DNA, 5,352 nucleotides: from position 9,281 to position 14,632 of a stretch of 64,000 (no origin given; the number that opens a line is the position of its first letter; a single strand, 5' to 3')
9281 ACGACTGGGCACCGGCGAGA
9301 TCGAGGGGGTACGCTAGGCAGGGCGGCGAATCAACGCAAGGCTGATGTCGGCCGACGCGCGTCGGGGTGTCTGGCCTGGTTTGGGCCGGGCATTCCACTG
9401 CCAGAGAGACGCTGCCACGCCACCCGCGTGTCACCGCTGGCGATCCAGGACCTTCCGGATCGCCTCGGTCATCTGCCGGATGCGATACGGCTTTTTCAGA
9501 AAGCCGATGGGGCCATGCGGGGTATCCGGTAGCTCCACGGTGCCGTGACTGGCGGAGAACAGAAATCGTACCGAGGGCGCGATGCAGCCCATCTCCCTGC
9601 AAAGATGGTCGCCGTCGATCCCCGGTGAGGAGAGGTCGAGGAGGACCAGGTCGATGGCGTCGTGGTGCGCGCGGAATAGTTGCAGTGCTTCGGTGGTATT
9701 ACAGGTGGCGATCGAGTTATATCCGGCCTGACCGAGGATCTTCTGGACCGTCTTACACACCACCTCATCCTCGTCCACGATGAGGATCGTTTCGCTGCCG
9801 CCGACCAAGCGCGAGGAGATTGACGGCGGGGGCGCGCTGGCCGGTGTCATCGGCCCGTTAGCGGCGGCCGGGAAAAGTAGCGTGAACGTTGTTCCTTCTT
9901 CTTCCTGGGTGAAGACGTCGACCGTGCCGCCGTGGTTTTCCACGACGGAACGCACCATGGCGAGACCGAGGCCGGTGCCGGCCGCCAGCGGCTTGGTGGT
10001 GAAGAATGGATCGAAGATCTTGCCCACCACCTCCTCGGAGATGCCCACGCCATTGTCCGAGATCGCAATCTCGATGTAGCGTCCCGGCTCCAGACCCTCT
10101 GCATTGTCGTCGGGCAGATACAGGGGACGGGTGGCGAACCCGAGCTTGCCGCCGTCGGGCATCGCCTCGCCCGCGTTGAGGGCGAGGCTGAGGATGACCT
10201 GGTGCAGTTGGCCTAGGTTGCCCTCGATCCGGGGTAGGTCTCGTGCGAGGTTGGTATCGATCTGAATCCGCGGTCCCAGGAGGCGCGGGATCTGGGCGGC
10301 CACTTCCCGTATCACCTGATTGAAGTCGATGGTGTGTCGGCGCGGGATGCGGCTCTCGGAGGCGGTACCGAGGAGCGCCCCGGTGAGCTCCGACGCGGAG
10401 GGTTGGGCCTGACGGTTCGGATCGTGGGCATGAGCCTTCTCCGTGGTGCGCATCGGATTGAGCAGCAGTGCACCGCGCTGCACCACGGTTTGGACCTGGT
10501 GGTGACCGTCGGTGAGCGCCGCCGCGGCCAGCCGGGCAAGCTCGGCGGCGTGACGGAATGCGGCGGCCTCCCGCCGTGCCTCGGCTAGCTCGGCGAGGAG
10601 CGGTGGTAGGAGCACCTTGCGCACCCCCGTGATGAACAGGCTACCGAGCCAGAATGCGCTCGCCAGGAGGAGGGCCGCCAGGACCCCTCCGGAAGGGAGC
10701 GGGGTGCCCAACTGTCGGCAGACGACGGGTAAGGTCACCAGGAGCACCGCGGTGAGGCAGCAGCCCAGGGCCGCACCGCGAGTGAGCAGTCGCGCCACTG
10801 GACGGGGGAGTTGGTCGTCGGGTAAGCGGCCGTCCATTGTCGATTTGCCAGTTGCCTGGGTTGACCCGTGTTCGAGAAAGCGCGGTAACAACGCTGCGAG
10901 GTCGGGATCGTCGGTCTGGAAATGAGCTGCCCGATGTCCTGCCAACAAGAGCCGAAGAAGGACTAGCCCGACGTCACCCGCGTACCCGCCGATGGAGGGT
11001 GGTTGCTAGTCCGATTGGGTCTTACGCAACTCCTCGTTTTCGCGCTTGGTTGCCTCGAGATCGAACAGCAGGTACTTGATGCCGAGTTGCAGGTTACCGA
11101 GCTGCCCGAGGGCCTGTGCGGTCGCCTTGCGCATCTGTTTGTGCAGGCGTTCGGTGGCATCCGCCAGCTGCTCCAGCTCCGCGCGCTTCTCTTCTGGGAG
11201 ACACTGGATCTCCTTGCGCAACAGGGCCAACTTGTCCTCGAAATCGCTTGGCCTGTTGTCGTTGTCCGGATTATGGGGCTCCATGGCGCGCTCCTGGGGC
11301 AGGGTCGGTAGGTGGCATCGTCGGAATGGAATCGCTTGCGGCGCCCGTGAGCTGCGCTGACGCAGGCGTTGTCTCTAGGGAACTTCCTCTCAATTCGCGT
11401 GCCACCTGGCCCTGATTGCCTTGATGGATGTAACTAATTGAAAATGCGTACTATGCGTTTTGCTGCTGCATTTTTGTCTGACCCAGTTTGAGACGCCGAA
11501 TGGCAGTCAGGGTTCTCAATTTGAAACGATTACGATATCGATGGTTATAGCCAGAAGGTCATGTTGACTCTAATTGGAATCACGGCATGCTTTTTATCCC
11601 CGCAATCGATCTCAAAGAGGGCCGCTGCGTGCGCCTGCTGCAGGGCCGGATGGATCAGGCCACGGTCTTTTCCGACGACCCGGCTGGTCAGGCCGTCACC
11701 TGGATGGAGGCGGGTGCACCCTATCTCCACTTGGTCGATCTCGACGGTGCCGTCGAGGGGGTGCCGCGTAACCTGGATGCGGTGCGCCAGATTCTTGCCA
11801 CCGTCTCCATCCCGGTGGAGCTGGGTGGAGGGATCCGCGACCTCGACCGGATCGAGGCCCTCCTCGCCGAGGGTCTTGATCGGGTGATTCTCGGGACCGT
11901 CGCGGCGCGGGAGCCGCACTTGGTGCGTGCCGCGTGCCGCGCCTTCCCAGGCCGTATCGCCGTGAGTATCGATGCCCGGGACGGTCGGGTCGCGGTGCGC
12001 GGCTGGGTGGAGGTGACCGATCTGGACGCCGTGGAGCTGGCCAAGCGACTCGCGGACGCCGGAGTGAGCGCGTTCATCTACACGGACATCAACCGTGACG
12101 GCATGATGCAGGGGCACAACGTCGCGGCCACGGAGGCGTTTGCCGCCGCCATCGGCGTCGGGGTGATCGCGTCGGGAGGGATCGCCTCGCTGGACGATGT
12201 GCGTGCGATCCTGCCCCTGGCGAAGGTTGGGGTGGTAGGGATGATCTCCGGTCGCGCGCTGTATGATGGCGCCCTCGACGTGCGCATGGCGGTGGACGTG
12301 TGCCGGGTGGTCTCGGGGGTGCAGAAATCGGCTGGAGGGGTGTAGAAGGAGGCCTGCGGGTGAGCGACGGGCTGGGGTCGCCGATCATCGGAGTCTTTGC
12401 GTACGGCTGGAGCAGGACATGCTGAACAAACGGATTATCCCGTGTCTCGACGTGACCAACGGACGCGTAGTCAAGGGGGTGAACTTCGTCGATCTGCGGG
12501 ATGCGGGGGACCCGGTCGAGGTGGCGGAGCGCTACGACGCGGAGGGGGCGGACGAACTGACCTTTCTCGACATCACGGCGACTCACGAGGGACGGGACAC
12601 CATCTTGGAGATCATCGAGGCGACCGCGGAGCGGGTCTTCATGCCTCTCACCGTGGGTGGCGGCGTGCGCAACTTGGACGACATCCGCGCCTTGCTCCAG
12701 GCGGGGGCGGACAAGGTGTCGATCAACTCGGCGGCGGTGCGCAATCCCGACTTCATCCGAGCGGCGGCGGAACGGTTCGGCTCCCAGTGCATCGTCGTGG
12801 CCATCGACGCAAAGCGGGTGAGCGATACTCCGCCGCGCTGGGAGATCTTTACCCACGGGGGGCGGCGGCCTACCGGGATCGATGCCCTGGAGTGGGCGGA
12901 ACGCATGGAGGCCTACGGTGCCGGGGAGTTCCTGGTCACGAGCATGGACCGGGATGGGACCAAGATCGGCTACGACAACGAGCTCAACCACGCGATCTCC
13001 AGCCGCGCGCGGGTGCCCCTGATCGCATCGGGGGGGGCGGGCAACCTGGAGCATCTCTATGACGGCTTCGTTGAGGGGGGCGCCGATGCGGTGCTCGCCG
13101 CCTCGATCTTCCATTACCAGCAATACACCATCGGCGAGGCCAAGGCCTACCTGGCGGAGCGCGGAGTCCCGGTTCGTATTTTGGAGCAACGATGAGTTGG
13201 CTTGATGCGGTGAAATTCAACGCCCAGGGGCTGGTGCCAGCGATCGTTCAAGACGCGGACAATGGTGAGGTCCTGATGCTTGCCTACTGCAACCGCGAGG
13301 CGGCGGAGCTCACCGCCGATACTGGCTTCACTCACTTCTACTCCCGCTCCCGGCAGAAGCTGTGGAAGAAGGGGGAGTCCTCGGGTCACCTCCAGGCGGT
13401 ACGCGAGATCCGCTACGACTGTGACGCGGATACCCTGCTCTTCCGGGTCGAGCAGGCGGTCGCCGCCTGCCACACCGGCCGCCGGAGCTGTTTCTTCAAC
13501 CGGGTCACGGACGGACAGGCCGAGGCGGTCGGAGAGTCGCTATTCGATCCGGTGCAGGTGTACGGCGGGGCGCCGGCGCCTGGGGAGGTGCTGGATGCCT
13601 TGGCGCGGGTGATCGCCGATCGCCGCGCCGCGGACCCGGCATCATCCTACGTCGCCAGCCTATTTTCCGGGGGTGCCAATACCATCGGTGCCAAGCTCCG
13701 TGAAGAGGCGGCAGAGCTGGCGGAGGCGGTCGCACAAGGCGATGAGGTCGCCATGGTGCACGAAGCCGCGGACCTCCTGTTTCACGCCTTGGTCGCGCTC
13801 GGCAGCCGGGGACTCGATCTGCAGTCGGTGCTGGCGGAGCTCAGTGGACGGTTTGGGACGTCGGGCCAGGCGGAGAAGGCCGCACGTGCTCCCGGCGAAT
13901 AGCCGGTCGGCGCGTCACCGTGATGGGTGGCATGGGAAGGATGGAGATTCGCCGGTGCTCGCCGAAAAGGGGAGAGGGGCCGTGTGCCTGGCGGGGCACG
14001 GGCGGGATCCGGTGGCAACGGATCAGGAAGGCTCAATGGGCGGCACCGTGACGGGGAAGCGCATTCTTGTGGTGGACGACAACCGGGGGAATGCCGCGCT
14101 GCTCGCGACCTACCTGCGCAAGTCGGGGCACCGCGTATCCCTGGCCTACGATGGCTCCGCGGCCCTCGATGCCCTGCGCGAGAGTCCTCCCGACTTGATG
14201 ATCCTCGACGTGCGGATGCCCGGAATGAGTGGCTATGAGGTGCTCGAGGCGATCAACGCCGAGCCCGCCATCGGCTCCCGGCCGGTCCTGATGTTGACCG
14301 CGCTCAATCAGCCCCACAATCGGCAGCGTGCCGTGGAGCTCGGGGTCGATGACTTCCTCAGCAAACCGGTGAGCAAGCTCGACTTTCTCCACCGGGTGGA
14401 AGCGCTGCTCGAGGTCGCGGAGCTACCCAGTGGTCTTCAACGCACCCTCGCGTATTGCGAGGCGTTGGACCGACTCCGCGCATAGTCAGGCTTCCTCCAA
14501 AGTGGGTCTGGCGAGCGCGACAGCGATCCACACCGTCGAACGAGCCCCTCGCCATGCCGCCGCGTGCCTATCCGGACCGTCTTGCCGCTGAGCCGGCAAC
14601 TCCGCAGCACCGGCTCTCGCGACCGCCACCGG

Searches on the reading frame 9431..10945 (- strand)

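Call 29: search_protein_families(library=pfam, proteins=[window:9431-10945:-], max_evalue=0.1)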
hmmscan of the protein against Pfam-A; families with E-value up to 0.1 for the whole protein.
window:9431-10945:- (504 aa): 4 families
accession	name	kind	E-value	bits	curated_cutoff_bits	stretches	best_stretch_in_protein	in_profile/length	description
PF02518.31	HATPase_c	-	1.6e-20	74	26.4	1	246-360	5-109/111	Histidine kinase-, DNA gyrase B-, and HSP90-like ATPase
PF00072.30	Response_reg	-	8.6e-13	48.9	30.2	1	387-497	1-111/111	Response regulator receiver domain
PF09485.15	CRISPR_Cse2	-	0.027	15.4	24.6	1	123-239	26-120/137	CRISPR-associated protein Cse2 (CRISPR_cse2)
PF10090.15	HPTransfase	-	0.036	14.3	22.9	0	249-270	34-55/123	Histidine phosphotransferase C-terminal domain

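Call 30: search_protein_families(library=ncbifam, proteins=[window:9431-10945:-], max_evalue=0.1)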
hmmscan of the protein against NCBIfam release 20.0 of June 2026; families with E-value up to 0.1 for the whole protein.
window:9431-10945:- (504 aa): 140 families (the best 25 are shown)
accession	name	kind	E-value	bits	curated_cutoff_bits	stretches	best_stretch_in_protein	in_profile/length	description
NF010076.0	PRK13557.1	subfamily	1.3e-57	195.5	631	1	168-502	200-535/540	histidine kinase famiy protein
NF046020.1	HisKinCckABruc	equivalog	4.7e-53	180.2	1000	1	183-501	528-868/868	cell cycle histidine kinase CckA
NF010411.0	PRK13837.1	equivalog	4.3e-51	173.9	647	1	199-503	513-815/828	two-component system VirA-like sensor kinase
NF046026.1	HisKinCckACaul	equivalog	1.7e-50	171.9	1000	1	178-500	345-676/678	cell cycle histidine kinase CckA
NF052574.1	HisKinEspCMyxo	equivalog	3.6e-36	124.6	1200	1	201-459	486-738/785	serine histidine kinase EspC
NF008468.0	PRK11360.1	equivalog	4e-32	111.3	646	1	204-363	463-611/616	two-component system sensor histidine kinase AtoS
NF052573.1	HisKinEspAMyxo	equivalog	2.2e-31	108.7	1400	1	236-459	493-705/755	serine histidine kinase EspA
NF007688.0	PRK10364.1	equivalog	8.6e-27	94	479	1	227-362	332-453/460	two-component system sensor histidine kinase ZraS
TIGR02956.1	TMAO_torS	equivalog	8.6e-26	90.3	676.5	1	205-501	536-821/967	TMAO reductase system sensor histidine kinase/response regulator TorS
NF038348.1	T2SS_HK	subfamily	1.9e-25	89.3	450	1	236-359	461-572/574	histidine kinase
NF041945.1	LuxN_Vibrio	equivalog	3.2e-20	71.8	1550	1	292-503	613-838/839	quorum-sensing autoinducer 1 sensor kinase/phosphatase LuxN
TIGR02938.1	nifL_nitrog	equivalog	1.7e-19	69.7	242.45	1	178-356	318-490/494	nitrogen fixation negative regulator NifL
NF053867.1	SprKinKinDBac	equivalog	3.6e-19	68.6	775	1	245-362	396-499/500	sporulation kinase KinD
NF046044.1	PnpS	equivalog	9.6e-19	67.6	400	1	204-359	243-390/390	two-component system histidine kinase PnpS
NF011874.0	PRK15347.1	equivalog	1.2e-18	66.6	852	2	293-365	547-619/921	two component system sensor kinase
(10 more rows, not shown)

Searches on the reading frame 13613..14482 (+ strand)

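Call 64: search_protein_families(library=pfam, proteins=[window:13613-14482:+], max_evalue=0.0001)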
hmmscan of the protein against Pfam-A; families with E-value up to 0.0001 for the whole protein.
window:13613-14482:+ (290 aa): 1 family
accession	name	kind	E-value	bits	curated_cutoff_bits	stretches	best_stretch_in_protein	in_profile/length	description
PF00072.30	Response_reg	-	5.3e-28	97.8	30.2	1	151-262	1-110/111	Response regulator receiver domain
